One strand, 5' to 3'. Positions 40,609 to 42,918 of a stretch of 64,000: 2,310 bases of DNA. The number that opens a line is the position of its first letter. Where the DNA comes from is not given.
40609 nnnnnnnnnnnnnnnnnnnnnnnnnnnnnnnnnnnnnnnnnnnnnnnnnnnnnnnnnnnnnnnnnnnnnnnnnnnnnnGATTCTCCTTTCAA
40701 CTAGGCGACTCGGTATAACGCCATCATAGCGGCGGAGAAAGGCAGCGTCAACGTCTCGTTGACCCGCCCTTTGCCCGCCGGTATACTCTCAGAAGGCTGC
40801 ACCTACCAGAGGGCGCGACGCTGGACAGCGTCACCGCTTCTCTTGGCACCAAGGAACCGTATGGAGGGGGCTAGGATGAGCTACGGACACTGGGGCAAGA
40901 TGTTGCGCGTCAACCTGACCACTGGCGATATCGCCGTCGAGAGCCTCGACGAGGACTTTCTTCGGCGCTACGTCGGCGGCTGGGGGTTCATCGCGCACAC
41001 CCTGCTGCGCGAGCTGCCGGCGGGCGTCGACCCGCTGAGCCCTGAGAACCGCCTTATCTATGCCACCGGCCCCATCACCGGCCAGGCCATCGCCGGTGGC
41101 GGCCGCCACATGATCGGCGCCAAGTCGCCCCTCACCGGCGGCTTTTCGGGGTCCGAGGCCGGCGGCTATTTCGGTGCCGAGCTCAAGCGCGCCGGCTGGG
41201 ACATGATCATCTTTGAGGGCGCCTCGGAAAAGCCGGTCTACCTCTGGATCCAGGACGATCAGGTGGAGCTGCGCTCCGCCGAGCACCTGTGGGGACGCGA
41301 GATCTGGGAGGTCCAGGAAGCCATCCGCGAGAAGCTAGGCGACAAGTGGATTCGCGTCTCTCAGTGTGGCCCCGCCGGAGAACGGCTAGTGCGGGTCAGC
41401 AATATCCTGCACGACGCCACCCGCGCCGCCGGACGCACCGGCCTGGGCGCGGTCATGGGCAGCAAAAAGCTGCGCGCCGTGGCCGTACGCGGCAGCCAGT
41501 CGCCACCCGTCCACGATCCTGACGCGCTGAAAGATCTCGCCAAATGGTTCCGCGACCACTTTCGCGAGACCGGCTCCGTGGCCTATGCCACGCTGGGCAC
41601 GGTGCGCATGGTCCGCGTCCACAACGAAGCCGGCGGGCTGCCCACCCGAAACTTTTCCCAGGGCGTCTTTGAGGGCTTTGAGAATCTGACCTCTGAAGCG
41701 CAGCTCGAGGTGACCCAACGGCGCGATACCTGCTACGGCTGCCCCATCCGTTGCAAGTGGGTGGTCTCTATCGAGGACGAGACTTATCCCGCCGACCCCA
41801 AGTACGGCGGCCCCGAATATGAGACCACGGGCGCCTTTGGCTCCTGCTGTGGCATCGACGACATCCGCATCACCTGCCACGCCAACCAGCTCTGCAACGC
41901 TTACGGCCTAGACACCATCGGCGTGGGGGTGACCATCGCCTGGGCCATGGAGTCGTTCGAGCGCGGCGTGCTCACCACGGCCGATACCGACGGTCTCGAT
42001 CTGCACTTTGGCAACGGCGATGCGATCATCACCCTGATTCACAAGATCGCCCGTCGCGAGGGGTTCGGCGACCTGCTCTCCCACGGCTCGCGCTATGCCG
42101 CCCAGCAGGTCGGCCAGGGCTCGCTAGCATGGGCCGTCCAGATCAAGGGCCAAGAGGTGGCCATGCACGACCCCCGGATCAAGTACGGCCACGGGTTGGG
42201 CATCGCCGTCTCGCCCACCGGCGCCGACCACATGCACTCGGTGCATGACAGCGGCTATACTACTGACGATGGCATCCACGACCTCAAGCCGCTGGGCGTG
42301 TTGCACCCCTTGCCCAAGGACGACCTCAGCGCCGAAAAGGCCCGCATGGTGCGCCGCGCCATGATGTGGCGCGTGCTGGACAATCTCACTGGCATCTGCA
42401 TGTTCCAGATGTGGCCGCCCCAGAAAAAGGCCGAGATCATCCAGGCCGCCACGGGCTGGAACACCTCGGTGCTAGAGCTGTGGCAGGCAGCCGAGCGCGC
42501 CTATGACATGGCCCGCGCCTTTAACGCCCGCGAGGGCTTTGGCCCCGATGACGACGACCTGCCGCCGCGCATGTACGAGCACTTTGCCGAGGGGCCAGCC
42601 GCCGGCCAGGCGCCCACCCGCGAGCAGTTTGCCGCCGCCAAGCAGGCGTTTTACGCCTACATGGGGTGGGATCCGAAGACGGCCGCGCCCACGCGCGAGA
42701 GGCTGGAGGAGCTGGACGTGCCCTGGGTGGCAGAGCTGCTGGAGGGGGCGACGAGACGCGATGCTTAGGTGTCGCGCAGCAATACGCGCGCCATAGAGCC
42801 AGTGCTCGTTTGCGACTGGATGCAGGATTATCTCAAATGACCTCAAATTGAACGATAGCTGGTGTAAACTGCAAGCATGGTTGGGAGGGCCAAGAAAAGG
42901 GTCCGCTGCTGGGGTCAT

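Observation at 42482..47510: About 4.8 kb segment after the AOR stop is bracketed by a degraded second copy of the AOR 3' end (island-like insertion signature)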

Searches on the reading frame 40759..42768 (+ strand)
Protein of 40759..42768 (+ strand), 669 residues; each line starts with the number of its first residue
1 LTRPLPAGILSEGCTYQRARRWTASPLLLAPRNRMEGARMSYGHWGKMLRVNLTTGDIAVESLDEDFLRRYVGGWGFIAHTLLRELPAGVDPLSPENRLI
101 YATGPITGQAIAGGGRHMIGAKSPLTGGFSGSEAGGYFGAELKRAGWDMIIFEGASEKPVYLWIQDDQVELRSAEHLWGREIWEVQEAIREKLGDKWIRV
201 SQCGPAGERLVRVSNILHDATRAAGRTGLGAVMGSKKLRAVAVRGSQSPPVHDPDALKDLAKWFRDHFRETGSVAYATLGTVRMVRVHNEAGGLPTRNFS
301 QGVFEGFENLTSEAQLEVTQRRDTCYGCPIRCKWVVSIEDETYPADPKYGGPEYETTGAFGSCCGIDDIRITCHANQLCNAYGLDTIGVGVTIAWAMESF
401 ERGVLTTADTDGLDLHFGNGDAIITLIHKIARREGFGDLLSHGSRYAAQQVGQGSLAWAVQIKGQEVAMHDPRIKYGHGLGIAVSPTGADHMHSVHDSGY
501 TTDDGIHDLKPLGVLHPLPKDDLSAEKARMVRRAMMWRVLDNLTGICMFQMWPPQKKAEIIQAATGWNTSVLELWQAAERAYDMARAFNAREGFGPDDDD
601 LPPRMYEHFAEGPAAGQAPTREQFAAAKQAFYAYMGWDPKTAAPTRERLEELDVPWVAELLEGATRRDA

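Call 7: search_protein_families(library=pfam, proteins=[window:40759-42768:+], max_evalue=0.01)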
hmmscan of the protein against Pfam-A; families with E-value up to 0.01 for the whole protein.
window:40759-42768:+ (669 aa): 2 families
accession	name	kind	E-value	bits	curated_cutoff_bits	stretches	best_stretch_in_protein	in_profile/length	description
PF01314.23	AFOR_C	-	1.2e-117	393.8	27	1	261-653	3-384/385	Aldehyde ferredoxin oxidoreductase, domains 2 & 3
PF02730.20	AFOR_N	-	4.2e-76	255.6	29.8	1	46-245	1-198/199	Aldehyde ferredoxin oxidoreductase, N-terminal domain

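Call 15: find_related_loci(query=window:40876-42765:+, collection=genome_contigs, flank=10000)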
Query window:40876-42765:+ (630 aa) in genome_contigs; peptide patterns used: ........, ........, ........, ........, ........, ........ (x = any residue, [..] = any of these).
599 stretches matched a pattern (row limit reached: there are more); 596 encode a relative of the query (tblastn E <= 1e-3); the best 80 are kept; 80 distinct loci.
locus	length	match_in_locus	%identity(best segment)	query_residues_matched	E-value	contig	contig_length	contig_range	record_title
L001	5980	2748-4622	85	1-625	0e+0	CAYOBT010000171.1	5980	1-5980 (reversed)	MAG TPA_asm: uncultured Anaerolineales bacterium isolate binchicken_co334_27 genome assembly, contig: NODE_26456_length_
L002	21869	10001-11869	70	1-623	0e+0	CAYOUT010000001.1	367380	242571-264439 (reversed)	MAG TPA_asm: uncultured Anaerolineales bacterium isolate binchicken_co39_95 genome assembly, contig: NODE_3_length_36738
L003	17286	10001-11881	67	1-626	0e+0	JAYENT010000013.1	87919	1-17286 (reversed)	MAG: Chloroflexota bacterium isolate MAG048 MAG048_13, whole genome shotgun sequence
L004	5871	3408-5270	68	1-621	0e+0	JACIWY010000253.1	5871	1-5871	MAG: Chloroflexota bacterium isolate MAG-38 Chloroflexota_C3_bin14_Scaffold_253, whole genome shotgun sequence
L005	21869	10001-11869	67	1-622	0e+0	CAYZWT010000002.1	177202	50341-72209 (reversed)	MAG TPA_asm: uncultured Anaerolineales bacterium isolate SRP241326_co4_134 genome assembly, contig: NODE_95_length_17720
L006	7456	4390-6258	66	1-623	0e+0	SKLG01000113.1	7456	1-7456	MAG: Anaerolineae bacterium isolate CSSed162cmA_203 CSSed16-2cmA-43674, whole genome shotgun sequence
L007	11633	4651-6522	65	1-623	0e+0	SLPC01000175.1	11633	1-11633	MAG: Anaerolineae bacterium isolate CSSed165cm_48 CSSed16-5cm-19744, whole genome shotgun sequence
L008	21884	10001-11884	42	7-622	6e-153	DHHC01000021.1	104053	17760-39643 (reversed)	MAG TPA_asm: Leptolinea sp. UBA4782 UBA4782_contig_11919, whole genome shotgun sequence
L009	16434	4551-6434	41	7-622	5e-150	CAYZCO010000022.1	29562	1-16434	MAG TPA_asm: uncultured Leptolinea sp. isolate binchicken_co27_189 genome assembly, contig: NODE_2706_length_29562_cov_3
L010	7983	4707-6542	39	3-620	3e-124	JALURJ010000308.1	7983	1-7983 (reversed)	MAG: Desulfurococcales archaeon isolate S146_metabat2_scaf2bin.046 S146_NODE_7511_length_7983_cov_2.666752, whole genome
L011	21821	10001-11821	38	8-613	4e-123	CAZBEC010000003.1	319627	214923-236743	MAG TPA_asm: uncultured Thalassospiraceae bacterium isolate SRP167671_co2_97 genome assembly, contig: NODE_8_length_3196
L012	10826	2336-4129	38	3-611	8e-122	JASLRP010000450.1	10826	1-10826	MAG: SAR202 cluster bacterium isolate Arabian12_MAG_33 c_000001773793, whole genome shotgun sequence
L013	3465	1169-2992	39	8-613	3e-124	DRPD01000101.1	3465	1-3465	MAG TPA_asm: Thermopetrobacter sp. isolate HyVt-550 HyVt-550_k145_130121, whole genome shotgun sequence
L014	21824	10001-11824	40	8-613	5e-123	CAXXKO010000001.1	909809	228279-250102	MAG: Alphaproteobacteria bacterium isolate b7ace004-f1ae-41dc-b5a0-472d16b04695 genome assembly, contig: contig_1, whole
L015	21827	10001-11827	40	7-610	2e-119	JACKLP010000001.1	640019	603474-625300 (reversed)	MAG: Burkholderiaceae bacterium isolate HK-STAS-PROT-95 HK-STAS-PROT-95_1, whole genome shotgun sequence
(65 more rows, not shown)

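Call 20: search_protein_families(library=pfam, proteins=[L002:11894-12784:+, L002:12885-13901:+, L002:13868-15508:+, L002:15515-16588:+, L002:16691-17899:+, L001:617-1567:+, L001:1288-2487:+, L002:8544-9446:+], max_evalue=0.001)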
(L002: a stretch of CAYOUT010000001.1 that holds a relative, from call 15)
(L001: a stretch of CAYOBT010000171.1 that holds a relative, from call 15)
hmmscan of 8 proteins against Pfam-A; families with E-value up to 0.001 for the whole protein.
L002:11894-12784:+ (296 aa): 0 families

L002:12885-13901:+ (338 aa): 4 families
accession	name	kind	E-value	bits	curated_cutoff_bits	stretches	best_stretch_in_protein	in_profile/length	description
PF00107.32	ADH_zinc_N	-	2e-23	83.2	31.8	1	171-298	1-127/129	Zinc-binding dehydrogenase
PF08240.17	ADH_N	-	2.5e-15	57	23.5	1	24-131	2-103/104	Alcohol dehydrogenase GroES-like domain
PF16912.11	Glu_dehyd_C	-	5e-05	23.3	34.9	1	162-323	32-200/211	Glucose dehydrogenase C-terminus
PF13602.12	ADH_zinc_N_2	-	0.00014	23.2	27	1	203-332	1-132/134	Zinc-binding dehydrogenase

L002:13868-15508:+ (546 aa): 0 families

L002:15515-16588:+ (357 aa): 1 family
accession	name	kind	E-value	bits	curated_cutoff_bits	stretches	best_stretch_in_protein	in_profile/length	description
PF01208.23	URO-D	-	1e-19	71.2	23.9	1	138-347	134-342/346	Uroporphyrinogen decarboxylase (URO-D)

L002:16691-17899:+ (402 aa): 1 family
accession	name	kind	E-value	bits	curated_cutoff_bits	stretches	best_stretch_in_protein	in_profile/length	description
PF01208.23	URO-D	-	3.8e-08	33.2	23.9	1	250-391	204-341/346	Uroporphyrinogen decarboxylase (URO-D)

L001:617-1567:+ (316 aa): 1 family
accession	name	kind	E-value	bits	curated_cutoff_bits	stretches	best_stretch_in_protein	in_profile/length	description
PF00528.27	BPD_transp_1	-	9.5e-14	52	26.4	1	111-307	2-173/184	Binding-protein-dependent transport system inner membrane component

L001:1288-2487:+ (399 aa): 1 family
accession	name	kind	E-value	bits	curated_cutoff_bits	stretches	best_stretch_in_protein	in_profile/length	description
PF00528.27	BPD_transp_1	-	2.5e-11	44.1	26.4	1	202-388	3-178/184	Binding-protein-dependent transport system inner membrane component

L002:8544-9446:+ (300 aa): 1 family
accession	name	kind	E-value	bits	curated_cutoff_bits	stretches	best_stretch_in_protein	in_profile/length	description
PF00121.24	TIM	-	5.3e-91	304.9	20.1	1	47-291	1-243/245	Triosephosphate isomerase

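Call 40: find_related_loci(query=window:40876-42765:+, collection=metagenome_contigs, flank=10000)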
Query window:40876-42765:+ (630 aa) in metagenome_contigs; peptide patterns used: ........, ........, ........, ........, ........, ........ (x = any residue, [..] = any of these).
600 stretches matched a pattern (row limit reached: there are more); 587 encode a relative of the query (tblastn E <= 1e-3); the best 80 are kept; 80 distinct loci.
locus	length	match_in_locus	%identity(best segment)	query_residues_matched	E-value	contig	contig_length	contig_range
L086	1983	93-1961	71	1-623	0e+0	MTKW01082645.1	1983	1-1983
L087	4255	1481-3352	70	1-622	0e+0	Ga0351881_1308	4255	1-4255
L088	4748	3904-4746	91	1-281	2e-176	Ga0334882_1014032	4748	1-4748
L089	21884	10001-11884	42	7-622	3e-154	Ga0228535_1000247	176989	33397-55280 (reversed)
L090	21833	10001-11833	39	3-620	5e-130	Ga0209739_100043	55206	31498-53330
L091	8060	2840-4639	39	1-613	2e-128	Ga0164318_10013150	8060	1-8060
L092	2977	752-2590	39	4-625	9e-128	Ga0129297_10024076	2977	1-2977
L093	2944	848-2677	38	8-615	4e-126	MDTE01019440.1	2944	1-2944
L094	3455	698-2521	39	8-613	1e-122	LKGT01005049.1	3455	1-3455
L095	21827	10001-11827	37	3-623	5e-119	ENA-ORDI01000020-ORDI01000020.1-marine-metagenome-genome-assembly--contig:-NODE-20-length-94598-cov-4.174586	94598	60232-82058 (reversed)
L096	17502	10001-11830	39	8-615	8e-118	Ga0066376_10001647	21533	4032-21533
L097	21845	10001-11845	40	2-615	7e-118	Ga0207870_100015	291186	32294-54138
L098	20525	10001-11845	40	2-615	7e-118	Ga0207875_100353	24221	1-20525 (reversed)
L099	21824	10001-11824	39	8-613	3e-117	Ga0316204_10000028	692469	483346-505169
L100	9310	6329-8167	38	6-615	3e-117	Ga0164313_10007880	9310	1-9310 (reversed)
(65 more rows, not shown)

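Call 54: find_homologous_proteins(query=window:40876-42765:+, max_evalue=1e-100)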
Query window:40876-42765:+ (630 aa): 7569 proteins with E <= 1e-100 among 8000 candidates; the best 120 are listed.
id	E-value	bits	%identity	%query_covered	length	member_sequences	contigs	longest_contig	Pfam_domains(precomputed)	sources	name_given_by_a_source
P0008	0.0e+0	1393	94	99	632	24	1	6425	PF02730.21,PF01314.24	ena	-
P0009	0.0e+0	1285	85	99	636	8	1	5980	PF02730.21,PF01314.24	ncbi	-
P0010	0.0e+0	1059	70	99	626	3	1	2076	PF02730.21,PF01314.24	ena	-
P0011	0.0e+0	1051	71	99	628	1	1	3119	PF02730.21,PF01314.24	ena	-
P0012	0.0e+0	1050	71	99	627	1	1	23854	PF02730.21,PF01314.24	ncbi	ncbi:MAG: aldehyde ferredoxin oxidoreductase family protein [Anaerolineae bacterium]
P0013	0.0e+0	1049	70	99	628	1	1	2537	PF02730.21,PF01314.24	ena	-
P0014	0.0e+0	1048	71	99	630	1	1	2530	PF02730.21,PF01314.24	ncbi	-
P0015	0.0e+0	1044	70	99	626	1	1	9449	PF02730.21,PF01314.24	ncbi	-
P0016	0.0e+0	1042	70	99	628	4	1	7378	PF02730.21,PF01314.24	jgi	-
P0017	0.0e+0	1041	69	99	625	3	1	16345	PF02730.21,PF01314.24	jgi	-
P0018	0.0e+0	1040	70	100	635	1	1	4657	PF02730.21,PF01314.24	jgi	-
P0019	0.0e+0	1039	69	99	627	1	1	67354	PF02730.21,PF01314.24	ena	-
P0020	0.0e+0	1039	69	99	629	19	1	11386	PF02730.21,PF01314.24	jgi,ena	-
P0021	0.0e+0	1039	69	99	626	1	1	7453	PF02730.21,PF01314.24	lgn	-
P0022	0.0e+0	1036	70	99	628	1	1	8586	PF02730.21,PF01314.24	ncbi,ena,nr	ncbi:MAG TPA: aldehyde ferredoxin oxidoreductase family protein [Anaerolineae bacterium]|nr:aldehyde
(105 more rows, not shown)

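Call 55: find_encoding_contigs(protein=P0008, flank=10000, max_places=10)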
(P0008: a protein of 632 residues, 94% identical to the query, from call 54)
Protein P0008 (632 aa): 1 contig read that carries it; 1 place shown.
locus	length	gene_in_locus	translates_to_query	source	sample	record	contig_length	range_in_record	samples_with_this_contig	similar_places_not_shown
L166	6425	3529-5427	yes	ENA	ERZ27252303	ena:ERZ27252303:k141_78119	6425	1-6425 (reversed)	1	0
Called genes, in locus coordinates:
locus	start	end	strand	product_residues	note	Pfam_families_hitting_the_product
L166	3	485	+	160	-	?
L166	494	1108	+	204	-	PF00300:His_Phos_1 (weak)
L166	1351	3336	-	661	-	PF14871:GHL6, PF08532:Glyco_hydro_42M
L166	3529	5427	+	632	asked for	PF02730:AFOR_N, PF01314:AFOR_C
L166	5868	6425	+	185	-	PF12686:DUF3800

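Call 66: search_protein_families(library=padloc, proteins=[L166:5628-6425:+], max_evalue=0.01)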
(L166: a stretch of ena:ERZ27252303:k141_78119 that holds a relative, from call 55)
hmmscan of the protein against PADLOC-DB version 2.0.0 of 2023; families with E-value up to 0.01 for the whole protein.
L166:5628-6425:+ (265 aa): 0 families

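Call 67: search_protein_families(library=phrogs, proteins=[L166:5628-6425:+], max_evalue=0.01)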
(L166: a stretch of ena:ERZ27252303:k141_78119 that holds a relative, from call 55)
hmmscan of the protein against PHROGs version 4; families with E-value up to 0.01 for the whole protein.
L166:5628-6425:+ (265 aa): 1 family
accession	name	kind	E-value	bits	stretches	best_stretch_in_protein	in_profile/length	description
phrog_38260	-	unknown function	1.3e-12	48.4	1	114-245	166-297/299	-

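Call 69: find_encoding_contigs(protein=window:40876-42768:+, flank=10000, max_places=10)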
Protein window:40876-42768:+ (630 aa): no gene with exactly this product is on record in the collection.

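Call 70: list_cluster_members(proteins=[P0008])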
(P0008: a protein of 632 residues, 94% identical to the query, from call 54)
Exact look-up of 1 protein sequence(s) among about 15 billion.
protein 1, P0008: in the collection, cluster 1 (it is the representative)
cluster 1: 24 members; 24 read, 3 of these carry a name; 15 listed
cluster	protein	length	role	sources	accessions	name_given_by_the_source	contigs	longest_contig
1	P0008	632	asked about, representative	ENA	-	-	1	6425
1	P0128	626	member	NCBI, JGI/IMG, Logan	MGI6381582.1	MAG: aldehyde ferredoxin oxidoreductase family protein [Anaerolineae bacterium] | aldehyde:ferredoxin oxidoreductase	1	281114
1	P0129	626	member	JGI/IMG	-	aldehyde:ferredoxin oxidoreductase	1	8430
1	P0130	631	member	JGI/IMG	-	aldehyde:ferredoxin oxidoreductase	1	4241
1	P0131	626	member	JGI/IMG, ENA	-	-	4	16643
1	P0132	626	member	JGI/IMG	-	-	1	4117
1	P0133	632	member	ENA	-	-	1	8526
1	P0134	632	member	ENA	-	-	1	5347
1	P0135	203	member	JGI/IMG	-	-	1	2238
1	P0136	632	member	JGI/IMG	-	-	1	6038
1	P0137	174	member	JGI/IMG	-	-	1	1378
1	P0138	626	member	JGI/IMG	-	-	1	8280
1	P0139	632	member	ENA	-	-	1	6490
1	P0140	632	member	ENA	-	-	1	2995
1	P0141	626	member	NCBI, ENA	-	-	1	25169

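Call 71: find_encoding_contigs(protein=P0128, flank=10000, max_places=5)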
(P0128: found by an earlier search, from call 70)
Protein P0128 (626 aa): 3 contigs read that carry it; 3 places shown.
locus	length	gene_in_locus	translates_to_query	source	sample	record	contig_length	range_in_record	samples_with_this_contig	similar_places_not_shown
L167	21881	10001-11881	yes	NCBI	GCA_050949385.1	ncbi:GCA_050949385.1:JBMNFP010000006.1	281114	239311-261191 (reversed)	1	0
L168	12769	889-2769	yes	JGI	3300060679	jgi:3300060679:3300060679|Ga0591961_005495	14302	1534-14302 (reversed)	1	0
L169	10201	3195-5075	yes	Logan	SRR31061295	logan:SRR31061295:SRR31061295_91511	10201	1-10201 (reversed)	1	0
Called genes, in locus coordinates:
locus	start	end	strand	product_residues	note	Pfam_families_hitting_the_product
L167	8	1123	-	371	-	PF04229:GrpB, PF00383:dCMP_cyt_deam_1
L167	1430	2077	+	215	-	PF13189:Cytidylate_kin2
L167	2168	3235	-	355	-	PF16927:HisKA_7TM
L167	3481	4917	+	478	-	PF02934:GatB_N, PF02637:GatB_Yqey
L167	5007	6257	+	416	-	PF02812:ELFV_dehydrog_N, PF00208:ELFV_dehydrog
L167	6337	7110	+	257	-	PF00121:TIM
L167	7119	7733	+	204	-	PF00300:His_Phos_1 (weak)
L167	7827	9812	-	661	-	PF14871:GHL6, PF08532:Glyco_hydro_42M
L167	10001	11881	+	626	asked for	PF02730:AFOR_N, PF01314:AFOR_C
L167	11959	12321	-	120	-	PF27151:YagJ (weak), PF08722:Tn7_TnsA-like_N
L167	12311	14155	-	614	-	PF04851:ResIII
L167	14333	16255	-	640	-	PF01555:N6_N4_Mtase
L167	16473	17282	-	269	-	PF04909:Amidohydro_2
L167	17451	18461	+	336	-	PF08240:ADH_N, PF00107:ADH_zinc_N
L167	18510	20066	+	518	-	PF00884:Sulfatase, PF01663:Phosphodiest (weak), PF16347:SGSH_C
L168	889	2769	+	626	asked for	PF02730:AFOR_N, PF01314:AFOR_C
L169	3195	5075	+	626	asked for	PF02730:AFOR_N, PF01314:AFOR_C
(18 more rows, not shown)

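Call 74: find_encoding_contigs(protein=P0141, flank=10000, max_places=6)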
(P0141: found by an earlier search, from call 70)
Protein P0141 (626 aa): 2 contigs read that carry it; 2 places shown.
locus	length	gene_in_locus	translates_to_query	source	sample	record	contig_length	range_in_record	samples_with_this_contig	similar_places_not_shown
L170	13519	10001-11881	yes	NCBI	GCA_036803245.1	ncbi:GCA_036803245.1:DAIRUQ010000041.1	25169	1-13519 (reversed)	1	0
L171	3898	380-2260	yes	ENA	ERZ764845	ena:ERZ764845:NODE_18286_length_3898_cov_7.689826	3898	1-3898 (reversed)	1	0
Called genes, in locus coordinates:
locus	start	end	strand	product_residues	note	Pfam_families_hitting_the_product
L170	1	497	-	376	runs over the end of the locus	PF14307:Glyco_tran_WbsX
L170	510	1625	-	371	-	PF04229:GrpB, PF00383:dCMP_cyt_deam_1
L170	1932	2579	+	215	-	PF13189:Cytidylate_kin2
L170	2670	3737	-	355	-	PF16927:HisKA_7TM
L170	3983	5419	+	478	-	PF02934:GatB_N, PF02637:GatB_Yqey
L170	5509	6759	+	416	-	PF02812:ELFV_dehydrog_N, PF00208:ELFV_dehydrog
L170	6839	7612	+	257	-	PF00121:TIM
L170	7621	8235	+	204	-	PF00300:His_Phos_1 (weak)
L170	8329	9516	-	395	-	PF08532:Glyco_hydro_42M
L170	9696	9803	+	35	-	-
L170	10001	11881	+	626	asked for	PF02730:AFOR_N, PF01314:AFOR_C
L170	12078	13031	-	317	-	PF13249:SQHop_cyclase_N (faint)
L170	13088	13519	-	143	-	?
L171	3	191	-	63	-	?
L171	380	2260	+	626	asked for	PF02730:AFOR_N, PF01314:AFOR_C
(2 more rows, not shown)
